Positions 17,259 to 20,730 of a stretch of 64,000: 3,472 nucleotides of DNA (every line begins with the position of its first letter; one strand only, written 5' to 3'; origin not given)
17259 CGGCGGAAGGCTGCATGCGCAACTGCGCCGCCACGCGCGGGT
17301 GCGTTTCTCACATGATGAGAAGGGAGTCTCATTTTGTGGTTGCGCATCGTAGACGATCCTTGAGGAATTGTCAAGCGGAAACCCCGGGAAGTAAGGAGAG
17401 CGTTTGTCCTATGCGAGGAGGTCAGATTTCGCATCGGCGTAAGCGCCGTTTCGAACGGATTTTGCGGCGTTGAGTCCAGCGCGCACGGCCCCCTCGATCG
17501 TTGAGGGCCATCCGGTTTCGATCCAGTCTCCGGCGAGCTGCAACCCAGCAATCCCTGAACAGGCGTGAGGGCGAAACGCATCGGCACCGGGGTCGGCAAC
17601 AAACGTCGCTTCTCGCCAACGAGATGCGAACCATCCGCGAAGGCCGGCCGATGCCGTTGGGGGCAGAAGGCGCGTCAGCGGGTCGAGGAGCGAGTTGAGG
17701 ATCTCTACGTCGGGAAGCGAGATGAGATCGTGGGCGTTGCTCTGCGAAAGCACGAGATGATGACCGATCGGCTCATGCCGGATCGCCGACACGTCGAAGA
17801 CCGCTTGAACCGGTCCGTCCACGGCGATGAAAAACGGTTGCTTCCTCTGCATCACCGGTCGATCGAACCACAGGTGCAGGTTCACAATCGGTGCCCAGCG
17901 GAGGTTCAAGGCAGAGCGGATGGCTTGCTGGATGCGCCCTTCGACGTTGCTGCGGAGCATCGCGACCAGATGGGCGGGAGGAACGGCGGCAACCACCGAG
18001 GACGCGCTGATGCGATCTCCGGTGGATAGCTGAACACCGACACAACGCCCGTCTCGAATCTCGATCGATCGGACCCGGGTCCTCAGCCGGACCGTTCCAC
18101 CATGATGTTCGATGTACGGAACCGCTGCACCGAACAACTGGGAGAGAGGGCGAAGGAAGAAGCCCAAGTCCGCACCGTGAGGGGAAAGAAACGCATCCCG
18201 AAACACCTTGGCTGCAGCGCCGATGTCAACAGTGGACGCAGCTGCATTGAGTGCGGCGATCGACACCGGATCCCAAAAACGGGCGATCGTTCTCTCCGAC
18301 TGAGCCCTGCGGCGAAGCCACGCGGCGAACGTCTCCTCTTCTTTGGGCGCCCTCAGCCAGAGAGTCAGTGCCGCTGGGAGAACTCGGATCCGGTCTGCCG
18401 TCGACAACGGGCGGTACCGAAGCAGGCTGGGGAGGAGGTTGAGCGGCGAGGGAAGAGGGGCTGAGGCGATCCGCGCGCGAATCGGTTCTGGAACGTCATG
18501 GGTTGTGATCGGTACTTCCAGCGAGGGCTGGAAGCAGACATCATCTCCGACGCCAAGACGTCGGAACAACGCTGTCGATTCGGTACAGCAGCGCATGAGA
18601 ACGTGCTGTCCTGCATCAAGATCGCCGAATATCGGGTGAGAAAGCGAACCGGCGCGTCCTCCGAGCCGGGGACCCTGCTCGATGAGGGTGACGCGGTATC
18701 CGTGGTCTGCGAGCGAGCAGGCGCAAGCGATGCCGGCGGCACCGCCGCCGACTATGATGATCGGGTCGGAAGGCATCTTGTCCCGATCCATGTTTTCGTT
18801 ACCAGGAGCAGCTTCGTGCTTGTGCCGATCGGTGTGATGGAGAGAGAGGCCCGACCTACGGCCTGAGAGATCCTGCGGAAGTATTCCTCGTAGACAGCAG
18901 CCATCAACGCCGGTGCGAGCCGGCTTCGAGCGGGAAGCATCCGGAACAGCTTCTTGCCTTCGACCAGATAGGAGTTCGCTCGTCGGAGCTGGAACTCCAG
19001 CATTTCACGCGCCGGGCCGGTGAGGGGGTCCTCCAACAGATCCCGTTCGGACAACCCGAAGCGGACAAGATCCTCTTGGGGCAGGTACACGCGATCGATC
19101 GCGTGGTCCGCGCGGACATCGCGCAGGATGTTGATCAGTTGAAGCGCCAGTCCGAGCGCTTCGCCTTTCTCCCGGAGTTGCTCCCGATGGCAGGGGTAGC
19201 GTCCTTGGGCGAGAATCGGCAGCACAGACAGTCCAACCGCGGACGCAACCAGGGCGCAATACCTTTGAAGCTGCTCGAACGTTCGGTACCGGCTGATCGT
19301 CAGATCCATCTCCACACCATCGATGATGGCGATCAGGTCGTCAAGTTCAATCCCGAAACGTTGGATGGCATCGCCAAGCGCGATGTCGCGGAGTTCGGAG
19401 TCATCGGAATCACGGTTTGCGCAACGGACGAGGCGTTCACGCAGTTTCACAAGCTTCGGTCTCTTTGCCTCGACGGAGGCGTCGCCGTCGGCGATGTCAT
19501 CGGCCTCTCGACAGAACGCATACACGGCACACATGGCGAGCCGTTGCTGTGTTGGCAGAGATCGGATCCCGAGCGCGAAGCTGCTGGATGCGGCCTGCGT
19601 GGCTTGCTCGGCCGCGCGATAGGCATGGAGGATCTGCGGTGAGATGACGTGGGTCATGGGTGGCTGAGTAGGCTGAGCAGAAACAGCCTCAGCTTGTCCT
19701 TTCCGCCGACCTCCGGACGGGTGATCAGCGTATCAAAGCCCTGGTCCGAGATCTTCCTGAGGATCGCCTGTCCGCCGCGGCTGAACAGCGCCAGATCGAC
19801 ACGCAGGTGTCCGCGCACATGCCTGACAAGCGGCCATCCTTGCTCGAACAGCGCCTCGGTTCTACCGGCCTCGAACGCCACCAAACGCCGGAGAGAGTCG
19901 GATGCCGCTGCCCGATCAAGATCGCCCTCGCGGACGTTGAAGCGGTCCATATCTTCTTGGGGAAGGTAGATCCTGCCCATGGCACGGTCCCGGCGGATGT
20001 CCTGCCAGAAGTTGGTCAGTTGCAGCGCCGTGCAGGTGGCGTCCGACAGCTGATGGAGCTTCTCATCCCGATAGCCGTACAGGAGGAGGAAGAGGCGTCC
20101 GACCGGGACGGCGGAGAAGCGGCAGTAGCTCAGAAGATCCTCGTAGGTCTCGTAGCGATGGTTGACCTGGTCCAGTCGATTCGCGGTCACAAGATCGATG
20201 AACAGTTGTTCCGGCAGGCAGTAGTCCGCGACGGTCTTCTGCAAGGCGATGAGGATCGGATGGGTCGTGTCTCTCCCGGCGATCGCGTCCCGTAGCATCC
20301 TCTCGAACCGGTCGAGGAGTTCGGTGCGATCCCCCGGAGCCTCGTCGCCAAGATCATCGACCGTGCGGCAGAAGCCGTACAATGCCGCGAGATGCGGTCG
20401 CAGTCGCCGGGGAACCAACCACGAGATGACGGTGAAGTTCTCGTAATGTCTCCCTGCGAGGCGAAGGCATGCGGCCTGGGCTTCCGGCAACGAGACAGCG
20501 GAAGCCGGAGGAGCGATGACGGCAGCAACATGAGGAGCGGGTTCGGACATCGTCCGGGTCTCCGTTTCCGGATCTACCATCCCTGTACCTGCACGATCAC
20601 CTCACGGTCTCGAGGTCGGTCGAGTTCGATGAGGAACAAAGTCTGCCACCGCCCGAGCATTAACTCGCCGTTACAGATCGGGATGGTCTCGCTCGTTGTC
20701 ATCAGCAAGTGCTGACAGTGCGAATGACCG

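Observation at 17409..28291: Eleven-gene hopanoid/isoprenoid supercluster headed by a response regulator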

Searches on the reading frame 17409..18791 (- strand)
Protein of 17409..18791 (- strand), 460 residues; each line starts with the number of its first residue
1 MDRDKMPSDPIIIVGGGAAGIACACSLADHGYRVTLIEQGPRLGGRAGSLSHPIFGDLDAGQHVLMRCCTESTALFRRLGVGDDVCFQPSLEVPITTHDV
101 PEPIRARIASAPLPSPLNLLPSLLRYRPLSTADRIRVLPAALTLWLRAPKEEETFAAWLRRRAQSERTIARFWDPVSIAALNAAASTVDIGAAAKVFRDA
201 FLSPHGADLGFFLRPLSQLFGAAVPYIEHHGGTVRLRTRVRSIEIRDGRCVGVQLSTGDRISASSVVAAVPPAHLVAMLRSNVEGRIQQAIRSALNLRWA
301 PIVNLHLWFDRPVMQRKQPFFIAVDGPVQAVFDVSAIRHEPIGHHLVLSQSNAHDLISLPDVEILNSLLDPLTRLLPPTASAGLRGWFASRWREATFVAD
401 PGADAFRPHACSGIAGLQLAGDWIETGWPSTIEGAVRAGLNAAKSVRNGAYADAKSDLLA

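Call 9: search_protein_families(library=ncbifam, proteins=[window:17409-18791:-], max_evalue=0.00001)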
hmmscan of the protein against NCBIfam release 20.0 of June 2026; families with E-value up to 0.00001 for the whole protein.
window:17409-18791:- (460 aa): 22 families
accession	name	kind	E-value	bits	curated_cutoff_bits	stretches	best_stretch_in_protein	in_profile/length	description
TIGR03467.1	HpnE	equivalog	4.3e-108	362.4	283.05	1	11-446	1-428/430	hydroxysqualene dehydroxylase HpnE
NF005560.0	PRK07233.1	equivalog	4.3e-29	101.6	252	1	11-448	3-430/435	hypothetical protein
TIGR02731.1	phytoene_desat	equivalog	1.8e-25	89.6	569.4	1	11-446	2-452/453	15-cis-phytoene desaturase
TIGR02732.1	zeta_caro_desat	equivalog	2.1e-16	59.9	622.15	1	11-85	2-76/474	9,9'-di-cis-zeta-carotene desaturase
NF045637.1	carotdesatCrtDProt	equivalog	3.3e-13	49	580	1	11-69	1-59/485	1-hydroxycarotenoid 3,4-desaturase CrtD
TIGR02734.1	crtI_fam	subfamily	1.3e-12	47.1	238.1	1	12-64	2-53/504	phytoene desaturase family protein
TIGR02733.1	desat_CrtD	equivalog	8.3e-10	37.9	549.7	1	11-53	4-46/492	C-3',4' desaturase CrtD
NF005548.0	PRK07208.1-4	equivalog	8.5e-10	37.8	389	0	9-89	4-83/488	hypothetical protein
NF058655.1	CrtID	equivalog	1.8e-09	37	640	1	11-55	1-45/478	bifunctional phytoene desaturase/3,4-desaturase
NF005547.0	PRK07208.1-3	equivalog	6.5e-09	35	380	0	10-86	6-81/465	hypothetical protein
TIGR00275.1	TIGR00275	subfamily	1.1e-07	31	183.8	1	11-44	1-34/401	aminoacetone oxidase family FAD-binding enzyme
NF006130.0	PRK08274.1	equivalog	1.5e-07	30.6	369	0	11-42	8-39/467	FAD-dependent tricarballylate dehydrogenase TcuA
NF040770.1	hetero_SS_HdrA2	exception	2.5e-07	29.2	1100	1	11-52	142-183/777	CoB-CoM heterodisulfide reductase HdrA2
NF008841.0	PRK11883.1-1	equivalog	3.2e-07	29.6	517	0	10-86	5-83/453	protoporphyrinogen oxidase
NF049967.1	QhpG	equivalog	1.1e-06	27.9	240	1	11-52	1-41/423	flavin-dependent monooxygenase QhpG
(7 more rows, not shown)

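Call 10: search_protein_families(library=pfam, proteins=[window:17409-18791:-], max_evalue=0.001)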
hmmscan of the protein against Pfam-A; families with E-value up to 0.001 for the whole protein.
window:17409-18791:- (460 aa): 11 families
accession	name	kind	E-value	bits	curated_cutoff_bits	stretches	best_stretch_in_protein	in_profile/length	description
PF01593.30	Amino_oxidase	-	6.6e-49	167.8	19.8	1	19-446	2-442/443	Flavin containing amine oxidoreductase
PF01266.30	DAO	-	7.4e-16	59.1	27.9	1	11-388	2-308/353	FAD dependent oxidoreductase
PF13450.12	NAD_binding_8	-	7.2e-13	49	21.9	1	13-67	1-54/68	NAD(P)-binding Rossmann-like domain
PF12831.13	FAD_oxidored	-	9.3e-10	38.8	27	1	11-65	2-57/416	FAD dependent oxidoreductase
PF00890.30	FAD_binding_2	-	5.6e-09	36.1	20.4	1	11-46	2-37/414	FAD binding domain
PF03486.20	HI0933_like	-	7.1e-09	35.9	50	1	11-44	3-36/244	HI0933-like protein Rossmann domain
PF07992.20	Pyr_redox_2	-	1.6e-08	34.8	26.1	1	10-44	144-178/291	Pyridine nucleotide-disulphide oxidoreductase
PF00070.33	Pyr_redox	-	6.5e-07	30.2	22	1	11-44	2-35/82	Pyridine nucleotide-disulphide oxidoreductase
PF01134.28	GIDA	-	1.8e-06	27.7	22.1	1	11-39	2-30/391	Glucose inhibited division protein A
PF13738.12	Pyr_redox_3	-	0.00041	20.1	30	1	12-40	1-30/305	Pyridine nucleotide-disulphide oxidoreductase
PF05834.18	Lycopene_cycl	-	0.00056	19.5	23.4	0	11-43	2-36/380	Lycopene cyclase protein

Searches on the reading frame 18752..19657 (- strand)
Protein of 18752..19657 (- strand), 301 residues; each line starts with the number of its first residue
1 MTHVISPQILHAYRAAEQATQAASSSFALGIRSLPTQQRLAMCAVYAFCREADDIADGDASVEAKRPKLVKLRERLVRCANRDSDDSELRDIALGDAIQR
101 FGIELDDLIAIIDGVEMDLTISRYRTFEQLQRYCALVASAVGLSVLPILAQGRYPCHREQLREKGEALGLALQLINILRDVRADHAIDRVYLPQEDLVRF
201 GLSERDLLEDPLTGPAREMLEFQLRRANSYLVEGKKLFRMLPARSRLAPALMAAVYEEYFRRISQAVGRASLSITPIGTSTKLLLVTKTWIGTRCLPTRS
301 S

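Call 5: search_protein_families(library=ncbifam, proteins=[window:18752-19657:-], max_evalue=0.00001)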
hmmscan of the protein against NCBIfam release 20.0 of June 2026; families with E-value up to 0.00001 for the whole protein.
window:18752-19657:- (301 aa): 6 families
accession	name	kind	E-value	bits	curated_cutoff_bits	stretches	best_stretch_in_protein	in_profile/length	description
TIGR03465.1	HpnD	equivalog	4.7e-65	219.3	278.6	1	20-291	2-266/267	presqualene diphosphate synthase HpnD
NF045686.1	PhytoSynCyanob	equivalog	4.5e-46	157.3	550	1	9-265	17-279/310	15-cis-phytoene synthase CrtB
TIGR03464.1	HpnC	equivalog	5.4e-44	150.7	250.45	1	27-266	9-242/267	squalene synthase HpnC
NF045921.1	PhytnSynCrtBRhod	equivalog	2.7e-29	102.6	500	1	16-269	10-251/307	15-cis-phytoene synthase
NF042419.1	Phyto_syn_CrtB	equivalog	2.5e-23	83.1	480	1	16-287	7-280/306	15-cis-phytoene synthase CrtB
TIGR01559.1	squal_synth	equivalog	9.8e-12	44.7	286.75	1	21-207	11-213/337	squalene synthase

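Call 6: search_protein_families(library=pfam, proteins=[window:18752-19657:-], max_evalue=0.001)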
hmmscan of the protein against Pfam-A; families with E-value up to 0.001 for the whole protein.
window:18752-19657:- (301 aa): 1 family
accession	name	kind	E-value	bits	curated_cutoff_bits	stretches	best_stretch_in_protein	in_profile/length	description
PF00494.24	SQS_PSY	-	1.5e-65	222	26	1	21-266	2-248/263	Squalene/phytoene synthase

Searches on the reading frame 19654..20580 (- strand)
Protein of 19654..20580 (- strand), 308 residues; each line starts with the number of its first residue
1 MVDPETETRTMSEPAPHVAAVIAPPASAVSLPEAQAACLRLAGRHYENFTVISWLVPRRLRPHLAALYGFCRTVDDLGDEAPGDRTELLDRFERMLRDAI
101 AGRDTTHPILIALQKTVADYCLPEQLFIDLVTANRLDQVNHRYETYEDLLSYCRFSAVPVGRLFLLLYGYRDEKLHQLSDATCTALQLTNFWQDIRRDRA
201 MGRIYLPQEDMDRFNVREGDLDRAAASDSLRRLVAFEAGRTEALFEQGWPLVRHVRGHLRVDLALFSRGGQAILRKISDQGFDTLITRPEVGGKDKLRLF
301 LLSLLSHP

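Call 5: search_protein_families(library=ncbifam, proteins=[window:19654-20580:-], max_evalue=0.00001)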
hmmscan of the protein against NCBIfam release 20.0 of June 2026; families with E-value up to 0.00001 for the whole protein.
window:19654-20580:- (308 aa): 5 families
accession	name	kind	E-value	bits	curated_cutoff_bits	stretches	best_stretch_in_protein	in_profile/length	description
TIGR03464.1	HpnC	equivalog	6.3e-92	307.9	250.45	1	43-302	3-264/267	squalene synthase HpnC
TIGR03465.1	HpnD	equivalog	1.5e-49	168.5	278.6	1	48-301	8-262/267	presqualene diphosphate synthase HpnD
NF045686.1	PhytoSynCyanob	equivalog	7.5e-31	107.3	550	1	27-299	13-299/310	15-cis-phytoene synthase CrtB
NF045921.1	PhytnSynCrtBRhod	equivalog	1.1e-23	84.2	500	1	44-304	16-276/307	15-cis-phytoene synthase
NF042419.1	Phyto_syn_CrtB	equivalog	1.6e-17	64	480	1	49-233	18-212/306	15-cis-phytoene synthase CrtB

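Call 6: search_protein_families(library=pfam, proteins=[window:19654-20580:-], max_evalue=0.001)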
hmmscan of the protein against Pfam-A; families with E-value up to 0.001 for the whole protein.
window:19654-20580:- (308 aa): 1 family
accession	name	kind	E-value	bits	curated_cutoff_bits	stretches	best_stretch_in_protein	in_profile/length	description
PF00494.24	SQS_PSY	-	9.8e-65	219.3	26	1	44-290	3-258/263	Squalene/phytoene synthase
